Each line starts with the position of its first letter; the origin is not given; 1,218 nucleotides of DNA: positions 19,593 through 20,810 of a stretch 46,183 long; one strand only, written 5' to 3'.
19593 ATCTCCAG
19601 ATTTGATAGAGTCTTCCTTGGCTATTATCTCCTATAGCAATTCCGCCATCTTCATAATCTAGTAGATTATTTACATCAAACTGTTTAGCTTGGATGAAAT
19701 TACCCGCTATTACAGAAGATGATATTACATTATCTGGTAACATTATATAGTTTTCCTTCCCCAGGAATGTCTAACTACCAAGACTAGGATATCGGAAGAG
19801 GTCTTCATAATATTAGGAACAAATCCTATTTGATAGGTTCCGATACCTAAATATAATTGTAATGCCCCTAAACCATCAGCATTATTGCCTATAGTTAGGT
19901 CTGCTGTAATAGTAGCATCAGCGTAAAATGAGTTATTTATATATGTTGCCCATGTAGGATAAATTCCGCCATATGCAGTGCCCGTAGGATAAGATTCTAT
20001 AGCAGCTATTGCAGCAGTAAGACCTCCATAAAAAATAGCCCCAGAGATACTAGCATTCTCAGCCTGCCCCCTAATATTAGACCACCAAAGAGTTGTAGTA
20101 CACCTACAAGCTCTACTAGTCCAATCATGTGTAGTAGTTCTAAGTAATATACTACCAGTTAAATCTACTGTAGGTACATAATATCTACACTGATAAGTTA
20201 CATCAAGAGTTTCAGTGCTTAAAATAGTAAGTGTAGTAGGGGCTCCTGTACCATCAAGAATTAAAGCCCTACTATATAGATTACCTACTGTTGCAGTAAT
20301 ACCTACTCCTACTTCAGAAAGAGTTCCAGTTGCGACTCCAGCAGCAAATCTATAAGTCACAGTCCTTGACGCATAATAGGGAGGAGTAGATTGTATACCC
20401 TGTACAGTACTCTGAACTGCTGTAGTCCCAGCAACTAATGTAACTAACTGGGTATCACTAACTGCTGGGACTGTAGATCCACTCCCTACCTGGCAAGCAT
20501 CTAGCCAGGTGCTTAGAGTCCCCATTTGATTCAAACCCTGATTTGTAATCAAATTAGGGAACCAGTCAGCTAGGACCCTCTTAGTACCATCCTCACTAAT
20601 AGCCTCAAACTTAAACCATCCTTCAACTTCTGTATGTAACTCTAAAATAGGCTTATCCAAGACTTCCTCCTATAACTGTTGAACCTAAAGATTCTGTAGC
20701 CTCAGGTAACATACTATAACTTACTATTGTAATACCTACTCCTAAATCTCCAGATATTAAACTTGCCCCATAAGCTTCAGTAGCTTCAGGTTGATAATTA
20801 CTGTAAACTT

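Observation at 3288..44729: Nine copies of a 25-bp imperfect-dyad motif with an invariant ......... core, all intergenic and all oriented with local transcription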

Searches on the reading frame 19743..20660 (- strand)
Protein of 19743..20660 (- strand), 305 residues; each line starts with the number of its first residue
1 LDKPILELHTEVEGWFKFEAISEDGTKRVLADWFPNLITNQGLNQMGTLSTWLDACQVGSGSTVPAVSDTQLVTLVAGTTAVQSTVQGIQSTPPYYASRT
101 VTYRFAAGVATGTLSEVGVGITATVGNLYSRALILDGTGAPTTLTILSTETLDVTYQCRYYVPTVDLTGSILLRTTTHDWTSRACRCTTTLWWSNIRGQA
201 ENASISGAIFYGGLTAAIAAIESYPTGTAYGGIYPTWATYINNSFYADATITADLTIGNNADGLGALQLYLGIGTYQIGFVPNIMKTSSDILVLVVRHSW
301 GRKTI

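Call 26: search_protein_families(library=phrogs, proteins=[window:19743-20660:-], max_evalue=0.001)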
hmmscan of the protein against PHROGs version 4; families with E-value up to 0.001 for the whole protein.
window:19743-20660:- (305 aa): 3 families
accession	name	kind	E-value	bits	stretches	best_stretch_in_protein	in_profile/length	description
phrog_4176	-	tail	6.9e-70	237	1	8-304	8-309/309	tail fiber protein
phrog_5417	-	unknown function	1.4e-06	29.2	1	14-133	12-136/156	-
phrog_20420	-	head and packaging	0.00024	21.4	1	41-167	17-151/297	virion structural protein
